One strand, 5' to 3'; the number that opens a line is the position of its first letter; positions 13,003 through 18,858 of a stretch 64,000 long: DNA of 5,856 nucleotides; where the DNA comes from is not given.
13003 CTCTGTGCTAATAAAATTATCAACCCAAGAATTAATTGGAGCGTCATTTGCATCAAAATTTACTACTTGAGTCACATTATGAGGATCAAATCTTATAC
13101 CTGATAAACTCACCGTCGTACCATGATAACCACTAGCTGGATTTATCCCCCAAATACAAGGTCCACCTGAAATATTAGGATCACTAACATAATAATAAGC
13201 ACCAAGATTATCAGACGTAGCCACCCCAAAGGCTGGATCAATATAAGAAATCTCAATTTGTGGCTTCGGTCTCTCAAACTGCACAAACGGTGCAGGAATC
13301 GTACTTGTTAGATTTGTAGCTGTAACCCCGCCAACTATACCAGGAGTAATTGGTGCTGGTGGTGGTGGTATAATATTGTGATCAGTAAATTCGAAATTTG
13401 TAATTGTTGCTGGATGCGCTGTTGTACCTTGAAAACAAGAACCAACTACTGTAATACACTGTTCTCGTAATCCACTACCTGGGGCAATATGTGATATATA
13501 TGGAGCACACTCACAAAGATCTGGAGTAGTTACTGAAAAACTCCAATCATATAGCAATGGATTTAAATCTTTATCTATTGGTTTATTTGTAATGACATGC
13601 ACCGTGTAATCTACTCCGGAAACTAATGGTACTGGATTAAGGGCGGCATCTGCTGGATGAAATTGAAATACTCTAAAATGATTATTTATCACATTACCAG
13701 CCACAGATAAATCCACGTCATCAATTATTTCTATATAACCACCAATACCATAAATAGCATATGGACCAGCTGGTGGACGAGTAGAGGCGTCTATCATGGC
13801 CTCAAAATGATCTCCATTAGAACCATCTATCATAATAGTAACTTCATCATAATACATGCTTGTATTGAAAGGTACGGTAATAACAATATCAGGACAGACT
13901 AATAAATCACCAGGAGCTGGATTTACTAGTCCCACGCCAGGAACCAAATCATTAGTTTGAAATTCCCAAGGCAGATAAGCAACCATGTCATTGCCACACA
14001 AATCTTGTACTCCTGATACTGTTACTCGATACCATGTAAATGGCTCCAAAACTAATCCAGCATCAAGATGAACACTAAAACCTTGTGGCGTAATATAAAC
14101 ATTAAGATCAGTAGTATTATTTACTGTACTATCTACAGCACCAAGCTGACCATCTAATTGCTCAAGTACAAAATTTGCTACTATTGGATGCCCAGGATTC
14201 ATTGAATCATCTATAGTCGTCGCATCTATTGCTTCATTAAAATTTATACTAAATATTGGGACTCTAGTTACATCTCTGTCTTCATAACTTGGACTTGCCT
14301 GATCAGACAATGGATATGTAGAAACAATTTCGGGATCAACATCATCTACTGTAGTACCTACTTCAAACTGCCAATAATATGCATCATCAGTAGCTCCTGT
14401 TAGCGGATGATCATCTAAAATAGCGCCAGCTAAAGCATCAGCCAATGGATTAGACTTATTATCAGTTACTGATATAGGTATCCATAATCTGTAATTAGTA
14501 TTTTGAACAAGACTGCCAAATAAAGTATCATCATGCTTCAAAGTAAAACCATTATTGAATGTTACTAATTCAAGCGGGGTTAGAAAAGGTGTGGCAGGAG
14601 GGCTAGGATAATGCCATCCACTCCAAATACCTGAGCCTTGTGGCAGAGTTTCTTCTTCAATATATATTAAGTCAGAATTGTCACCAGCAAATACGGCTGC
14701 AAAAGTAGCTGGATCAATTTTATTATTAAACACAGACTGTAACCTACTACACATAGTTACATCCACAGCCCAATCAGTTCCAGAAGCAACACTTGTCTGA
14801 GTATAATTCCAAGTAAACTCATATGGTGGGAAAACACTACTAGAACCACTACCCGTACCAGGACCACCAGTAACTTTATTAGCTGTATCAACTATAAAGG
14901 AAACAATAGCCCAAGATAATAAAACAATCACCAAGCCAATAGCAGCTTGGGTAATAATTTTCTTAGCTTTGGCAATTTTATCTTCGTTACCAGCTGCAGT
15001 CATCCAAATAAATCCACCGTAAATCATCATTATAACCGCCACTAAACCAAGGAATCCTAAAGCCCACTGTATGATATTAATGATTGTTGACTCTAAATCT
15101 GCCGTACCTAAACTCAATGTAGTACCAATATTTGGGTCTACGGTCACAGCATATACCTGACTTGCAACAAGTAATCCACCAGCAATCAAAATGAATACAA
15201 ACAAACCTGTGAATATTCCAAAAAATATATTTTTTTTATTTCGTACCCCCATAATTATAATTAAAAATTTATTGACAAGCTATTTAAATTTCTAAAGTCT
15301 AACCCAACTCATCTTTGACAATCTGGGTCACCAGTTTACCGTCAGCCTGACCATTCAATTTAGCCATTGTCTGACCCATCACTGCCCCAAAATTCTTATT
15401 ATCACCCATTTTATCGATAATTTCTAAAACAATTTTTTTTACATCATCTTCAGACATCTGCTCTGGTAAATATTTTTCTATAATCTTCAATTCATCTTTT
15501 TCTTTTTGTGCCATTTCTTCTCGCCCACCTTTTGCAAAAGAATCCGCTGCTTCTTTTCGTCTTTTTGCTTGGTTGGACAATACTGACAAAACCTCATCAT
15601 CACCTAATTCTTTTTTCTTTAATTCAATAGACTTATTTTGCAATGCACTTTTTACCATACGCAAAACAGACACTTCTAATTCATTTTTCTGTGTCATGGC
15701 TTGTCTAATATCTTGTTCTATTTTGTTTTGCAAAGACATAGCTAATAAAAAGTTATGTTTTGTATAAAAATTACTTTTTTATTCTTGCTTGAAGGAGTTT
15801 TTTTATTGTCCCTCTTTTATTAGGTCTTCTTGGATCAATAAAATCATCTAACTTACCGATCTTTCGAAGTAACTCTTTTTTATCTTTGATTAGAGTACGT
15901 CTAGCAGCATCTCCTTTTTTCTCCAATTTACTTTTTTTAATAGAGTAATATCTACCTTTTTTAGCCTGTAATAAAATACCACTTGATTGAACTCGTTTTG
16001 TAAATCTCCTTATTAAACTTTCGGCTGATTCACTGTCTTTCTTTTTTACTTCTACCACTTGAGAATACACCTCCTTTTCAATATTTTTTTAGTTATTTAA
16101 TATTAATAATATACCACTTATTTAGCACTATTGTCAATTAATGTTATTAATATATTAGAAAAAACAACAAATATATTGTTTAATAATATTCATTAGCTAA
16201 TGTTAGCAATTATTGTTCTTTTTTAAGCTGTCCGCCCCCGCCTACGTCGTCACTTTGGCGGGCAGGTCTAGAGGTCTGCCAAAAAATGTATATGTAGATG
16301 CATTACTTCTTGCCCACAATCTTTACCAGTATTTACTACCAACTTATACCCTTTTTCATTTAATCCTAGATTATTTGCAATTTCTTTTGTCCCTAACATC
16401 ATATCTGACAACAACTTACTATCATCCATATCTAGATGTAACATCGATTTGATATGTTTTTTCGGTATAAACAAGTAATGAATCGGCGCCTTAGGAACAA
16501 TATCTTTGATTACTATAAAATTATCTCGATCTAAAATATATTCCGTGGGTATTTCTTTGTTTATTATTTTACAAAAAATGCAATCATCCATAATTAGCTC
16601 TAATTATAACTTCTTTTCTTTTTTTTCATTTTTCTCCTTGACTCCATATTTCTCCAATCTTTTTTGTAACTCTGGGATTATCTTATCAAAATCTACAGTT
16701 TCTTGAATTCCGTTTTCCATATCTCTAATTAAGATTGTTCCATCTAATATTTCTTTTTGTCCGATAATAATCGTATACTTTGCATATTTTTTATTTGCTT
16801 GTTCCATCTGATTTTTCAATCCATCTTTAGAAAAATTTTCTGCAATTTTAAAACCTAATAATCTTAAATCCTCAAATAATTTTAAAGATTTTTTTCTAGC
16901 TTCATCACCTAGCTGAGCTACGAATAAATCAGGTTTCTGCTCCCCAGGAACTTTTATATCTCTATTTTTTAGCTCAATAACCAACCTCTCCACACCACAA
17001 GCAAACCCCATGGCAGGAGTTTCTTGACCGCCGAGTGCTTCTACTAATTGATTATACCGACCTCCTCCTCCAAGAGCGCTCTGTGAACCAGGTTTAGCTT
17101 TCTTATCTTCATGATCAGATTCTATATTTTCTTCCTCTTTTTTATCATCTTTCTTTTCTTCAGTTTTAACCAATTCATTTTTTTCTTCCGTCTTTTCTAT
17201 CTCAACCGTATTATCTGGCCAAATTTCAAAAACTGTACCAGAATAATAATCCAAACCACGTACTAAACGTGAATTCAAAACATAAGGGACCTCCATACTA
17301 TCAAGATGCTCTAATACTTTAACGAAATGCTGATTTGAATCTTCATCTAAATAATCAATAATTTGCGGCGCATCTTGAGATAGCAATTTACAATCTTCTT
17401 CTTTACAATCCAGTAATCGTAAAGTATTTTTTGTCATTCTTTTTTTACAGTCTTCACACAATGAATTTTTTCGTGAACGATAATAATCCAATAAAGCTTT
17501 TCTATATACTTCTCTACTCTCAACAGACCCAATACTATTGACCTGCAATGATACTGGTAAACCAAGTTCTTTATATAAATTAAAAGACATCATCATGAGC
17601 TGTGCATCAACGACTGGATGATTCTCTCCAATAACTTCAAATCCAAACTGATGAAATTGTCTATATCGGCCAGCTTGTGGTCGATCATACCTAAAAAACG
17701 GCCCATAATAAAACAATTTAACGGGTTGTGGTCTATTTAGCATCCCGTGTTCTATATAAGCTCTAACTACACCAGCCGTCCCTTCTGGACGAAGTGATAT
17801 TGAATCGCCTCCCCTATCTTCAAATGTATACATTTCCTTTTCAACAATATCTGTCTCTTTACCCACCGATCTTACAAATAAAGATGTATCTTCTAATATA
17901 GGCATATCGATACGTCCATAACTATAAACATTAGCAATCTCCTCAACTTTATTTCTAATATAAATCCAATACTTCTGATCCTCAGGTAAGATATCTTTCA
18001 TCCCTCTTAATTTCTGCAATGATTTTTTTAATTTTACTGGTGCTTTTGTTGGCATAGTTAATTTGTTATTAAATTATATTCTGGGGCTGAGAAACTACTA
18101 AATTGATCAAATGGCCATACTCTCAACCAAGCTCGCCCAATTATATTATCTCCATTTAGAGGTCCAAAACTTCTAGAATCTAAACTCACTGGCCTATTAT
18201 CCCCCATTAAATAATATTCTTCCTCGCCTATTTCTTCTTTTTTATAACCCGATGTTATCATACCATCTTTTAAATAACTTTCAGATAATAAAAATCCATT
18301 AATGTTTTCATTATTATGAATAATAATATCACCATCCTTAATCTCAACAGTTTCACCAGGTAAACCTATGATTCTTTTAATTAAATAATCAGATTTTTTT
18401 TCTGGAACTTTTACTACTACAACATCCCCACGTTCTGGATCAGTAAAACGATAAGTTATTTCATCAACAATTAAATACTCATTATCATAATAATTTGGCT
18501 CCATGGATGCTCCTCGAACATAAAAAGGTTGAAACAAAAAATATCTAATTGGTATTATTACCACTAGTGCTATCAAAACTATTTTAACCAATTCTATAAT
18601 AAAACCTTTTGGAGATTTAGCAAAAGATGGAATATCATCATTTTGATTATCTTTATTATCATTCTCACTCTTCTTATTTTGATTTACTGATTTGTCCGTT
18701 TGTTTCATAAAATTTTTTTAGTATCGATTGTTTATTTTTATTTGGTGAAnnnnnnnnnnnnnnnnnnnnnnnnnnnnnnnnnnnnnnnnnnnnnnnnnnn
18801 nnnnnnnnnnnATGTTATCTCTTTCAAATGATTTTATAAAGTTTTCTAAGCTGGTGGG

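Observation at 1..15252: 5.2 kb of the 3314-aa giant gene's 5' half is duplicated nearly base-for-base 10,025 bp away, with identity ending exactly at the start codon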

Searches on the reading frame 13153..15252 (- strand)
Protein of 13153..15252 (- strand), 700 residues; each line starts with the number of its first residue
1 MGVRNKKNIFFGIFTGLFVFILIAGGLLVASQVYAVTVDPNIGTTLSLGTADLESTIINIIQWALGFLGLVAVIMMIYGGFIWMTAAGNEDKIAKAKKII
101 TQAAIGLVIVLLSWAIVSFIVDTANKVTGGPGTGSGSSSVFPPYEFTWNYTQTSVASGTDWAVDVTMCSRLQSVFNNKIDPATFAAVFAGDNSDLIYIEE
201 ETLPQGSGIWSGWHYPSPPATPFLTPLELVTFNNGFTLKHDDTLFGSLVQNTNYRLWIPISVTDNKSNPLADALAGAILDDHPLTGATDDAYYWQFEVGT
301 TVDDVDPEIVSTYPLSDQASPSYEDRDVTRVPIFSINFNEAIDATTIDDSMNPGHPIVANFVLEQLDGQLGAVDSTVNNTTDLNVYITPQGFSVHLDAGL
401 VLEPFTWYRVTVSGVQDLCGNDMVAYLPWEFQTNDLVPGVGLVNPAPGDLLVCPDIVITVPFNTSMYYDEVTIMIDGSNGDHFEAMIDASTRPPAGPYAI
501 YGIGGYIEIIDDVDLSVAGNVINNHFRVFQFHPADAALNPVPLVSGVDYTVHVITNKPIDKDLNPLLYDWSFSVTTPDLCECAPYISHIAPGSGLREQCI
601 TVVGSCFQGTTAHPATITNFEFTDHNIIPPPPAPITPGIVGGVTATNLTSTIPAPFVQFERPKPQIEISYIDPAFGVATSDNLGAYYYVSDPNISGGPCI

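Call 85: find_homologous_proteins(query=window:13153-15252:-, max_evalue=1e-20)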
Query window:13153-15252:- (700 aa): 9 proteins with E <= 1e-20 among 8000 candidates.
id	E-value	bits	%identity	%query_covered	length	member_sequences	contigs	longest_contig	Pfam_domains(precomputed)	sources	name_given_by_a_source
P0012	3.6e-107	378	37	100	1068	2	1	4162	PF13205.13,PF18895.6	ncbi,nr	ncbi:MAG: hypothetical protein HON76_11305, partial [Candidatus Scalindua sp.]|nr:hypothetical prote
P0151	1.3e-90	323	34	91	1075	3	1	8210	PF13205.13,PF18895.6,PF02368.25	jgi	-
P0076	6.6e-61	225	36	67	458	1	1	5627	PF13205.13,PF18895.6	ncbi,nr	ncbi:Ig-like domain-containing protein, partial [Patescibacteria group bacterium]|nr:Ig-like domain-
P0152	3.4e-37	147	31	60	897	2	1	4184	PF13205.13,PF18895.6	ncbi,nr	ncbi:pilin, partial [Patescibacteria group bacterium]|nr:pilin [Patescibacteria group bacterium]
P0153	1.1e-22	99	30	50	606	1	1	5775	PF13205.13,PF18895.6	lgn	-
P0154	2.3e-21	94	40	17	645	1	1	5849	PF13205.13,PF18895.6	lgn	-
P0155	4.2e-21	93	29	47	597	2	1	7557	PF13205.13,PF18895.6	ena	-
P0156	6.0e-21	93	40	17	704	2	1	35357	PF13205.13,PF18895.6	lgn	-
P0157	8.9e-21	92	29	51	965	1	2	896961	PF13205.13,PF18895.6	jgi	jgi:hypothetical protein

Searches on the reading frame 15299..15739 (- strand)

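Call 20: search_protein_families(library=pfam, proteins=[window:15299-15739:-])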
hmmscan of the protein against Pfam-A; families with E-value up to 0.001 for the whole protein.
window:15299-15739:- (146 aa): 2 families
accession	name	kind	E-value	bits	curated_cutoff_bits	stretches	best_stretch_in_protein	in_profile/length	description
PF09424.15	YqeY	-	1.7e-41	142.1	27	1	5-145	2-143/143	Yqey-like protein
PF02637.23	GatB_Yqey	-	1.4e-09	38.4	27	1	16-145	11-148/148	GatB domain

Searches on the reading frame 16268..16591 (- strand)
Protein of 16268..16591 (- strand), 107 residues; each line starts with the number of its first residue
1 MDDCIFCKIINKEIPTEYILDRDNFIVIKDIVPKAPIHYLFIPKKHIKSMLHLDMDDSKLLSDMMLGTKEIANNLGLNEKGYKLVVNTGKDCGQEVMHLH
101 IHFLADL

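Call 44: search_protein_families(library=pfam, proteins=[window:16268-16591:-])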
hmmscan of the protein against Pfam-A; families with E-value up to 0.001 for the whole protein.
window:16268-16591:- (107 aa): 2 families
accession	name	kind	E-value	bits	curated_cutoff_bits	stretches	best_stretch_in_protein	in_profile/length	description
PF11969.13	DcpS_C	-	2e-24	86.7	24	1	4-105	2-101/114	Scavenger mRNA decapping enzyme C-term binding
PF01230.28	HIT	-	3.1e-22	79.5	21.5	1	11-105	1-94/98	HIT domain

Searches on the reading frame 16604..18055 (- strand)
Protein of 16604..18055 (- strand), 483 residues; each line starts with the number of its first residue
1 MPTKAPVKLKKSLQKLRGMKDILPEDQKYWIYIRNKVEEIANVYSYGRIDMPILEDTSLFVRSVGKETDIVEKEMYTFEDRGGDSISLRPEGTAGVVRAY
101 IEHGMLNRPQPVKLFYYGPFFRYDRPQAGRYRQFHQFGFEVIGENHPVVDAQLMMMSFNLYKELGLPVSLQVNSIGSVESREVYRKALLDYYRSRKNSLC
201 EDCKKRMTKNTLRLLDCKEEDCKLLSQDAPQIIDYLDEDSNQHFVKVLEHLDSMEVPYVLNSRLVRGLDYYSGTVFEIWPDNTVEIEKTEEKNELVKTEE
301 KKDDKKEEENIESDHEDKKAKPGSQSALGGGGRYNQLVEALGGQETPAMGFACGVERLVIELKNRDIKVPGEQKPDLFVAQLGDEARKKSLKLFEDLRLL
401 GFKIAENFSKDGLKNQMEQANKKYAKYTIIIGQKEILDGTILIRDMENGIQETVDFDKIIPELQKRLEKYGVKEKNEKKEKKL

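Call 20: search_protein_families(library=pfam, proteins=[window:16604-18055:-])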
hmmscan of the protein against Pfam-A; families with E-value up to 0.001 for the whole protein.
window:16604-18055:- (483 aa): 4 families
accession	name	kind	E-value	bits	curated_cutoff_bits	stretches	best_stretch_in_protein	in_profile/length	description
PF13393.11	tRNA-synt_His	-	1e-36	127.2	25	2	18-279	1-271/308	Histidyl-tRNA synthetase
PF00587.30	tRNA-synt_2b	-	9.8e-15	55.5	29.3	1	76-282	1-124/179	tRNA synthetase class II core domain (G, H, P, S and T)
PF03129.25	HGTP_anticodon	-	1.8e-10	41.2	21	1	378-466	3-94/94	Anticodon binding domain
PF01409.25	tRNA-synt_2d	-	0.00027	20.9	19.8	0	83-158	78-149/246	tRNA synthetases class II core domain (F)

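Call 36: find_related_loci(query=window:16604-18055:-, collection=genome_contigs, flank=10000)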
Query window:16604-18055:- (483 aa) in genome_contigs; peptide patterns used: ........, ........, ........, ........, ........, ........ (x = any residue, [..] = any of these).
598 stretches matched a pattern (row limit reached: there are more); 16 encode a relative of the query (tblastn E <= 1e-3); 16 distinct loci.
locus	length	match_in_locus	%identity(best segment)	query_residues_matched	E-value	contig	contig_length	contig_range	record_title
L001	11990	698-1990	44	3-469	1e-135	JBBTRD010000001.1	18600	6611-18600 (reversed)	MAG: Patescibacteria group bacterium isolate H41-bin020_1 H41_bin020_1_000000000001, whole genome shotgun sequence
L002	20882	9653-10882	47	17-463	1e-131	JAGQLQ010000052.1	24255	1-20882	MAG: Candidatus Peregrinibacteria bacterium isolate HKST-UBA20 2015-01-06_1_(paired)_contig_157349, whole genome shotgun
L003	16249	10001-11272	46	1-459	3e-131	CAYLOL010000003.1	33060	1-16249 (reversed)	MAG TPA_asm: uncultured Candidatus Peribacteria bacterium isolate SRP191223_co1_83 genome assembly, contig: NODE_988_len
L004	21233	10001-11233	42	17-465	3e-116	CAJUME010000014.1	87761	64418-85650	MAG TPA_asm: uncultured Christensenella sp. isolate MGBC140398 genome assembly, contig: MGBC140398.14, whole genome shot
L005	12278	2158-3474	40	2-472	1e-112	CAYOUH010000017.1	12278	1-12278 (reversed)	MAG TPA_asm: uncultured Candidatus Peribacteria bacterium isolate SRP278252_co2_177 genome assembly, contig: NODE_10877_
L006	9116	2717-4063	41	1-465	1e-109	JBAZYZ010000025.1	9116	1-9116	MAG: Candidatus Paceibacterota bacterium isolate SO_2017_GW1_94 NODE_28432_length_9116_cov_1.453666_OW334_2017, whole ge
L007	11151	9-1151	44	52-465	5e-109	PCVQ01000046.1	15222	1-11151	MAG: Candidatus Peregrinibacteria bacterium CG11_big_fil_rev_8_21_14_0_20_46_8 CG11_8_21_14_0.20_scaffold_6348_c, whole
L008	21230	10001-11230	40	17-465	1e-108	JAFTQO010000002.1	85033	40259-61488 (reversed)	MAG: Clostridia bacterium isolate RGIG4059 Roe_deer_Cecum.Co__c103208, whole genome shotgun sequence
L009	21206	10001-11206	41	17-457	3e-108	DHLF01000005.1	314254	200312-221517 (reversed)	MAG TPA_asm: Christensenella sp. UBA4675 UBA4675_contig_1357, whole genome shotgun sequence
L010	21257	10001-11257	39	11-467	9e-107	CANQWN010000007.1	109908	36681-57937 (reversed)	MAG: uncultured Clostridia bacterium isolate Lapin-012__bin83 genome assembly, contig: Lapin-012__NODE_327_length_109908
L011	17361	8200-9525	42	4-482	7e-118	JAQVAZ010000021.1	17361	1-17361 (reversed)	MAG: Candidatus Gracilibacteria bacterium isolate STD2_53 NODE_12108_length_17361_cov_4.815945_Sandtown_D2, whole genome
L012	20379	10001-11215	40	17-459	4e-105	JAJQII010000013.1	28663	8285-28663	MAG: Clostridia bacterium isolate U.9_5 NODE_222_length_28663_cov_9.626538, whole genome shotgun sequence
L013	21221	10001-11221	39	13-456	5e-97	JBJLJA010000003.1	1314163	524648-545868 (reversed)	MAG: Gammaproteobacteria bacterium isolate LRMED-380 SAR86-LRMED-380-C3, whole genome shotgun sequence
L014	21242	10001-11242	46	13-463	6e-130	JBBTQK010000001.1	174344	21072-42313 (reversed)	MAG: Patescibacteria group bacterium isolate H43-bin115_1 H43_bin115_1_000000000001, whole genome shotgun sequence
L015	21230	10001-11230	47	17-463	6e-132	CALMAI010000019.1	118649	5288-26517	MAG TPA_asm: uncultured Candidatus Peregrinibacteria bacterium isolate SRR2107183_bin.16_CONCOCT_v1.1_MAG genome assembl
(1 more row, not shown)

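Call 84: find_encoding_contigs(protein=window:16604-18055:-, flank=10000, max_places=6)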
Protein window:16604-18055:- (483 aa): no gene with exactly this product is on record in the collection.

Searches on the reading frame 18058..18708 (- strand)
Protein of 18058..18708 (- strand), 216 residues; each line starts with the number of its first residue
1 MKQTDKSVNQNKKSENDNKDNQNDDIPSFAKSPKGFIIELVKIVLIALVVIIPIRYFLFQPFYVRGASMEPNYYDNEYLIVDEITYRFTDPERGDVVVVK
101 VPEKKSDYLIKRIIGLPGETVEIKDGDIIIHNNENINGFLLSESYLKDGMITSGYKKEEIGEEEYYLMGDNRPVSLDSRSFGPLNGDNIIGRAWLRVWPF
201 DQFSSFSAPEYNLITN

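Call 20: search_protein_families(library=pfam, proteins=[window:18058-18708:-])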
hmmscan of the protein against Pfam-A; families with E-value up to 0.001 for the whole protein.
window:18058-18708:- (216 aa): 2 families
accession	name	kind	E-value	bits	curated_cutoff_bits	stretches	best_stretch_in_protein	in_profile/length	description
PF10502.14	Peptidase_S26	-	6e-46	156.9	22.9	1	38-198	2-168/168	Signal peptidase, peptidase S26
PF00717.28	Peptidase_S24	-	3.4e-06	27.2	23.3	1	63-122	39-90/116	Peptidase S24-like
